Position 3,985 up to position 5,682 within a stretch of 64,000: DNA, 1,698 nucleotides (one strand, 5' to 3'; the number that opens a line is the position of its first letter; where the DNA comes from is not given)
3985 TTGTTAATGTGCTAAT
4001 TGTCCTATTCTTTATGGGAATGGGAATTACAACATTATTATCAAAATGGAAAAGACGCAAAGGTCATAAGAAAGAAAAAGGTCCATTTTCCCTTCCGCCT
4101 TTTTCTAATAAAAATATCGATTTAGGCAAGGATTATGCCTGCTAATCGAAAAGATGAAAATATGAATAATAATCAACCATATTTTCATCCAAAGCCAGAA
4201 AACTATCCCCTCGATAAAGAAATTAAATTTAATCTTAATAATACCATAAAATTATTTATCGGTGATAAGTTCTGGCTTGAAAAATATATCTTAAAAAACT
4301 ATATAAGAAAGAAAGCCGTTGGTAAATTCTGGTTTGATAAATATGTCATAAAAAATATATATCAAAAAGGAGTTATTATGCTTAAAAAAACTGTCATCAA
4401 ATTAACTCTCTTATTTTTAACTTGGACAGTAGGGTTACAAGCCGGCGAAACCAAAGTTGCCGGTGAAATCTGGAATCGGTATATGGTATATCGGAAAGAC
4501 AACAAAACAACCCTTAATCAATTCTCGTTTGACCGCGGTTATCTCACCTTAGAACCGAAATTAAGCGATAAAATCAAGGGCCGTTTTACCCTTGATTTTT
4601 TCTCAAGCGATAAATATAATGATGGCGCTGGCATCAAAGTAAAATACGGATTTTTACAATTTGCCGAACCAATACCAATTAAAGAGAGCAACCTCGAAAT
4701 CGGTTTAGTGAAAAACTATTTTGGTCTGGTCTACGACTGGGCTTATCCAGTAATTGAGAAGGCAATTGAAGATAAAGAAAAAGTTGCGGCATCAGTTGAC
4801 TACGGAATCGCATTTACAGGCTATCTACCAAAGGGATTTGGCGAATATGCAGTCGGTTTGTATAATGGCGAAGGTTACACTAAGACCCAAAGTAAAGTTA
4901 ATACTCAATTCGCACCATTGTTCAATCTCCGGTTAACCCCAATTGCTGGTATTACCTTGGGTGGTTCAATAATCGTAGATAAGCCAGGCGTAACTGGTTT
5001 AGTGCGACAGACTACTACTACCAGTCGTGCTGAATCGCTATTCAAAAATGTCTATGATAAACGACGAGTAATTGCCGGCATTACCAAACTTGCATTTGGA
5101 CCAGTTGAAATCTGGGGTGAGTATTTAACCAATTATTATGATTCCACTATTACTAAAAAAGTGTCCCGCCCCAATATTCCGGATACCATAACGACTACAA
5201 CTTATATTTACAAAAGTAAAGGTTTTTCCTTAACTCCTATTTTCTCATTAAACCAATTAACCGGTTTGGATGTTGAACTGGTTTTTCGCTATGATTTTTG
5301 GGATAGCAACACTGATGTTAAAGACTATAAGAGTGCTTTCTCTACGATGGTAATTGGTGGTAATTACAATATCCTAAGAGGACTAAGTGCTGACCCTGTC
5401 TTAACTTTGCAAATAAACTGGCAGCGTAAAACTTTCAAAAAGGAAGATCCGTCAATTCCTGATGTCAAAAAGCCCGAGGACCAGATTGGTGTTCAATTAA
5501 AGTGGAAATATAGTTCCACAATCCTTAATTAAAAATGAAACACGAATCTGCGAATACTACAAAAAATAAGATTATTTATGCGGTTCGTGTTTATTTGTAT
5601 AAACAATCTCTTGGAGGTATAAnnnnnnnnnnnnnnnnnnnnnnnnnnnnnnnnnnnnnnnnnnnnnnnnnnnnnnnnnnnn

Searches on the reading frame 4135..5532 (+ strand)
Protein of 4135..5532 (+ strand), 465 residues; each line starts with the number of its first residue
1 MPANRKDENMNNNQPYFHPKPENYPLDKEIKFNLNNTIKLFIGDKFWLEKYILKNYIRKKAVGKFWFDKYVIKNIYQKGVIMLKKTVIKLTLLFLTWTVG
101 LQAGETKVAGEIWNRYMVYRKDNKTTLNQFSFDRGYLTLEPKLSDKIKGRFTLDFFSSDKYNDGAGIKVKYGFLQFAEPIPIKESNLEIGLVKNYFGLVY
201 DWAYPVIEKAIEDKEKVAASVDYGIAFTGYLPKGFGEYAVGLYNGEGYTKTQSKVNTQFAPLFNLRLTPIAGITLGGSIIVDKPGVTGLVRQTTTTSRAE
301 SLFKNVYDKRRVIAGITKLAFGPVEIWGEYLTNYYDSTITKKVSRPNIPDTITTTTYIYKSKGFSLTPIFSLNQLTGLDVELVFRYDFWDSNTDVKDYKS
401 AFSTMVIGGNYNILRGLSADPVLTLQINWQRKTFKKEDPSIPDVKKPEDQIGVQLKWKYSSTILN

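Call 15: search_protein_families(library=pfam, proteins=[window:4135-5532:+], max_evalue=0.00001)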
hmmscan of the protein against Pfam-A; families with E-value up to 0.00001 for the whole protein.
window:4135-5532:+ (465 aa): 0 families

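Call 52: search_protein_families(library=pfam, proteins=[window:4135-5532:+], max_evalue=0.01)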
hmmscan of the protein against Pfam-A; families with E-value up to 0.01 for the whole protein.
window:4135-5532:+ (465 aa): 0 families

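Call 54: search_protein_families(library=ncbifam, proteins=[window:4135-5532:+], max_evalue=1)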
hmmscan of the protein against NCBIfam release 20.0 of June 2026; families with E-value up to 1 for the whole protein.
window:4135-5532:+ (465 aa): 1 family
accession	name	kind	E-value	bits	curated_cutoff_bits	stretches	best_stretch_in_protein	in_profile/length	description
NF009629.0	PRK13149.1-5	equivalog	0.049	13.7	132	0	297-326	21-50/97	H/ACA RNA-protein complex component Gar1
